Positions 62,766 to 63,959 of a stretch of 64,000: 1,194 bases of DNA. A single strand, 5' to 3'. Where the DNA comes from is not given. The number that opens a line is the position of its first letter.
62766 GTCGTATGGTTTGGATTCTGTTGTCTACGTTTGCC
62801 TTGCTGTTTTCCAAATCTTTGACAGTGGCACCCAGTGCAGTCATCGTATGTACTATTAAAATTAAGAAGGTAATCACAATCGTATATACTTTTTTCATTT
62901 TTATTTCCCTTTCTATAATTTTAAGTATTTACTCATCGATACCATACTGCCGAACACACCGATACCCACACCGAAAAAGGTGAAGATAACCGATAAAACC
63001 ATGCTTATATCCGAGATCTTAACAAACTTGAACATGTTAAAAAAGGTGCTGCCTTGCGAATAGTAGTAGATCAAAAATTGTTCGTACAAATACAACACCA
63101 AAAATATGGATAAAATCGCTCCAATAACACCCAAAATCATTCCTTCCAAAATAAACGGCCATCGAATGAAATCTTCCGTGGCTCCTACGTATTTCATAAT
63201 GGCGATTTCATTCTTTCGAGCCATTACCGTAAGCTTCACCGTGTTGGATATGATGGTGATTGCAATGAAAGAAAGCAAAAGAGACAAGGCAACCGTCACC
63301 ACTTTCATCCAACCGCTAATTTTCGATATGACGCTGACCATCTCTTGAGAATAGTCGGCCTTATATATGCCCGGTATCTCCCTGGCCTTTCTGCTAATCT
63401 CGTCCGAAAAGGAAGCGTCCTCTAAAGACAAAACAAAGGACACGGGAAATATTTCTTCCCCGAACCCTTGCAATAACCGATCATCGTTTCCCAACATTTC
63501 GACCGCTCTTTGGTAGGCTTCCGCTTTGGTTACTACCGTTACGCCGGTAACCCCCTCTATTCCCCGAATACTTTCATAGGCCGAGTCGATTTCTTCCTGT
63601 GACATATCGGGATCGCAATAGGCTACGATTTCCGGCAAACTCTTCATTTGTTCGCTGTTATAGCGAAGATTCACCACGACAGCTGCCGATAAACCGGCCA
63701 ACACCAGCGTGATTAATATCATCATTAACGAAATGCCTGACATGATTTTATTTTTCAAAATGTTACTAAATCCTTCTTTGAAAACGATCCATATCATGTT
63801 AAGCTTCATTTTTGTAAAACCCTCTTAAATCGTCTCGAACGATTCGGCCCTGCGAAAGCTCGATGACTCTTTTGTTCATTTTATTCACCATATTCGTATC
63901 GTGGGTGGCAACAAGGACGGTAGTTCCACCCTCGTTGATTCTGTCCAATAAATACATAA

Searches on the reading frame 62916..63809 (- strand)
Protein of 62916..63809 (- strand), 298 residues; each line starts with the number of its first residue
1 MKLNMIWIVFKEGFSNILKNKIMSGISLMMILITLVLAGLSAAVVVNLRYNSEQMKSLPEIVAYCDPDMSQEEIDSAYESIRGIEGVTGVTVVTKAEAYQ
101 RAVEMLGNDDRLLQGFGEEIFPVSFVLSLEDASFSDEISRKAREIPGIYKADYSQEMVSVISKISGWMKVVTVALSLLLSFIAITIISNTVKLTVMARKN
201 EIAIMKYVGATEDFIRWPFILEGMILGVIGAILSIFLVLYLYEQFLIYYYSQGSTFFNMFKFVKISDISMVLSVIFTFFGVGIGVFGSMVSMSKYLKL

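Call 72: find_encoding_contigs(protein=window:62916-63809:-, flank=10000, max_places=2)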
Protein window:62916-63809:- (298 aa): 23 contigs read that carry it; 2 places shown.
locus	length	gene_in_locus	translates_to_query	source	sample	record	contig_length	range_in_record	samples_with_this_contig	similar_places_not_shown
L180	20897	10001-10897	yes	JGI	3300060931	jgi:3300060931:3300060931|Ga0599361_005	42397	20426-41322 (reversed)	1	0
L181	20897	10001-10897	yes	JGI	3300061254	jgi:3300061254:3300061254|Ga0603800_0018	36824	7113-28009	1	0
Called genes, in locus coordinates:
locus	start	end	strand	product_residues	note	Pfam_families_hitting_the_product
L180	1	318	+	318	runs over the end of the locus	PF03116:NQR2_RnfD_RnfE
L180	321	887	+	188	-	PF04205:FMN_bind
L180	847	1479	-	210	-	-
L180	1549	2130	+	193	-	PF02508:Rnf-Nqr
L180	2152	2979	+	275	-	PF04060:FeS, PF12797:Fer4_2 (faint), PF14697:Fer4_21 (weak), PF13237:Fer4_10, PF14697:Fer4_21 (weak), PF12838:Fer4_7, PF13187:Fer4_9 (weak), PF00037:Fer4 (weak), +4 more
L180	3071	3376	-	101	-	-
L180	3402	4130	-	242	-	PF03808:Glyco_tran_WecG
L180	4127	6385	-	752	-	PF13439:Glyco_transf_4, PF13477:Glyco_trans_4_2 (weak), PF13579:Glyco_trans_4_4, PF00534:Glycos_transf_1, PF13692:Glyco_trans_1_4, PF04230:PS_pyruv_trans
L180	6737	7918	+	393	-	PF00005:ABC_tran, PF17912:OB_MalK (faint), PF08402:TOBE_2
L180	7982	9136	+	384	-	PF17853:GGDEF_2, PF13556:HTH_30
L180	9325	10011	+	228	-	PF02463:SMC_N (weak), PF00005:ABC_tran, PF13304:AAA_21 (weak)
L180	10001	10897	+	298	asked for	PF18075:FtsX_ECD, PF02687:FtsX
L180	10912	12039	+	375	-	PF24568:CC_PcsB, PF01551:Peptidase_M23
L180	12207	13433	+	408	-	PF22694:CtpB_N-like, PF00595:PDZ, PF13180:PDZ_2, PF17820:PDZ_6, PF03572:Peptidase_S41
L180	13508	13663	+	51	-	PF00269:SASP (weak)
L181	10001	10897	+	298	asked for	PF18075:FtsX_ECD, PF02687:FtsX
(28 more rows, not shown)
